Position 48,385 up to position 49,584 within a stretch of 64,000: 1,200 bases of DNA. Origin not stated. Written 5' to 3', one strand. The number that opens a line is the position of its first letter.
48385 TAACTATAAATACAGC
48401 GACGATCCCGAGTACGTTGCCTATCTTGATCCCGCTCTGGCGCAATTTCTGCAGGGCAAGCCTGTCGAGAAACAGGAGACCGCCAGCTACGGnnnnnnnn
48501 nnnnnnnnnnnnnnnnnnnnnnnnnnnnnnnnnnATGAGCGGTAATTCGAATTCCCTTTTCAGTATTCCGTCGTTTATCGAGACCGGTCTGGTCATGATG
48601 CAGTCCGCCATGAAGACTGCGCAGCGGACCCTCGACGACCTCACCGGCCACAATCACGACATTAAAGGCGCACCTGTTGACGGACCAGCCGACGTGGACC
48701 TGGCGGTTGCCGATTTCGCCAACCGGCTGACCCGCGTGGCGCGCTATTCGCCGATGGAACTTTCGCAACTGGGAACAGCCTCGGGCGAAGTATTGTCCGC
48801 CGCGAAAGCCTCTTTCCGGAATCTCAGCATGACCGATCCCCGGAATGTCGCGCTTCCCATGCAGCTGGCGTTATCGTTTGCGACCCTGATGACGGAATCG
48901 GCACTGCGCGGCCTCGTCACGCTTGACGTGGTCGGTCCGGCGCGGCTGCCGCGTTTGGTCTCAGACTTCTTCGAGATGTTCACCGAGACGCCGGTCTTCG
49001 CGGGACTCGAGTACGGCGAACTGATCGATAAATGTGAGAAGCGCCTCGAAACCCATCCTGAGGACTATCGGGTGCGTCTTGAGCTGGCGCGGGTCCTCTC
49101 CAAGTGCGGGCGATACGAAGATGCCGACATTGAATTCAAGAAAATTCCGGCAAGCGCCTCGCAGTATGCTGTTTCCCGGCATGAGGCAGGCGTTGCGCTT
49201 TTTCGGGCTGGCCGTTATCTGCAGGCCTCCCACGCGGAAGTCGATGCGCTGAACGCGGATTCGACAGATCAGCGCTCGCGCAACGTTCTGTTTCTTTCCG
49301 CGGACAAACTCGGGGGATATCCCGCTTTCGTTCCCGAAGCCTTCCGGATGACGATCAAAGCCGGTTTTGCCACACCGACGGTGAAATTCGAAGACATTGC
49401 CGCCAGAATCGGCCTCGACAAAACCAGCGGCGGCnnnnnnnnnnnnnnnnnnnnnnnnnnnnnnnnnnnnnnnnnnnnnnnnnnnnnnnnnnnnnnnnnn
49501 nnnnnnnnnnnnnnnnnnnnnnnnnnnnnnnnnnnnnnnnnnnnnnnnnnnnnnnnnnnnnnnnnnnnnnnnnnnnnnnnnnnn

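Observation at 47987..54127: Four-gene cassette of unknown function: thioredoxin-like CxxC protein, CRTAC1 (FG-GAP + ASPIC/UnbV) protein and two tandem paralogues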

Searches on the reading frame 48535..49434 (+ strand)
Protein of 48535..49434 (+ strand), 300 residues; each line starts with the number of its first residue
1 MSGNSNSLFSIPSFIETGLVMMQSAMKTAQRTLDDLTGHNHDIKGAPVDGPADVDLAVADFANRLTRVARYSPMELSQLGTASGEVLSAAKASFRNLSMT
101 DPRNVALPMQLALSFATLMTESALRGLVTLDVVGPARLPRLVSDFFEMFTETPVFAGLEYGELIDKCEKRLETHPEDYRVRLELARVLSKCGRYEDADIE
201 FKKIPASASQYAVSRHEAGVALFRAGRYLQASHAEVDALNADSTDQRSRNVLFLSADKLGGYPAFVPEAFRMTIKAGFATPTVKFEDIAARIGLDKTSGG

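Call 80: find_homologous_proteins(query=window:48535-49434:+, max_evalue=0.00001)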
Query window:48535-49434:+ (300 aa): 18 proteins with E <= 0.00001 among 6662 candidates.
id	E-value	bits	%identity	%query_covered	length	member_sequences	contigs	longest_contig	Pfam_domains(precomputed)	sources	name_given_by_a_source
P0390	2.9e-142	491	73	100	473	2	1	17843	PF01839.30,PF13517.13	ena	-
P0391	1.3e-120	420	76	84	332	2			PF01839.30,PF13517.13,PF14561.13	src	-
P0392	9.6e-112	391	67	89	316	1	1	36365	-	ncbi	-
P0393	5.2e-106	372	67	87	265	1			PF14559.13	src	-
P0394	2.0e-100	354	80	68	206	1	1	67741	-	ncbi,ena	-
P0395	2.2e-95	337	64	84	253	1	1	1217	PF14559.13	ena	-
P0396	5.6e-87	310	48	98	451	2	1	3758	PF01839.30,PF14559.13,PF13517.13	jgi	jgi:tetratricopeptide (TPR) repeat protein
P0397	6.8e-85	303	60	80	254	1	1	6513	-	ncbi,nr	ncbi:MAG: hypothetical protein JWN34_3343, partial [Bryobacterales bacterium]|nr:hypothetical protei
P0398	1.1e-84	302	48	98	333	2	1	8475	PF14559.13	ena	-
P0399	3.5e-82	294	51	96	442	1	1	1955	PF01839.30,PF14559.13,PF13517.13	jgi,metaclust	metaclust:\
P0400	1.0e-79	286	70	62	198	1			-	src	-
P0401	2.2e-68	249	45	99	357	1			-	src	-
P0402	2.3e-67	246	75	52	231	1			-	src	-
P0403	1.3e-66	243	42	98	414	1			PF01839.30,PF13517.13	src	-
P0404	5.5e-65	238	44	100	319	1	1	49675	PF14561.13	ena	-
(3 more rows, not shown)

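Call 89: predict_structure(alignment_id=A3)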
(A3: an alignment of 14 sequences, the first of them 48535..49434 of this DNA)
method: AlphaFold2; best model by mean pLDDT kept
length: 300 residues; sequences in the alignment: 14
mean_pLDDT: 63.4   pTM: 0.42
mean pLDDT of the five models: 63.4, 59.6, 59.1, 56.7, 54.8
residues with pLDDT >= 90: 59; 70-90: 52; 50-70: 79; < 50: 110
segments of 3 or more residues with pLDDT < 50: 1-16, 40-49, 96-99, 116-127, 129-134, 137-158, 275-289, 293-300
pLDDT, mean of each block of 10 residues (from residue 1): 35 47 50 51 41 53 56 53 60 54 51 50 45 46 43 42 83 92 88 88 93 93 90 95 87 87 91 52 43 44
secondary structure, 60 per line:
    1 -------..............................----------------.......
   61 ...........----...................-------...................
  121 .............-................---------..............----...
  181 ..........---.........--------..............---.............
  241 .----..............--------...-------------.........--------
elements in order: H8-37 H54-71 H76-94 H102-133 H135-150 H160-173 H178-190 H194-202 H211-224 H228-241 H246-259 H284-292
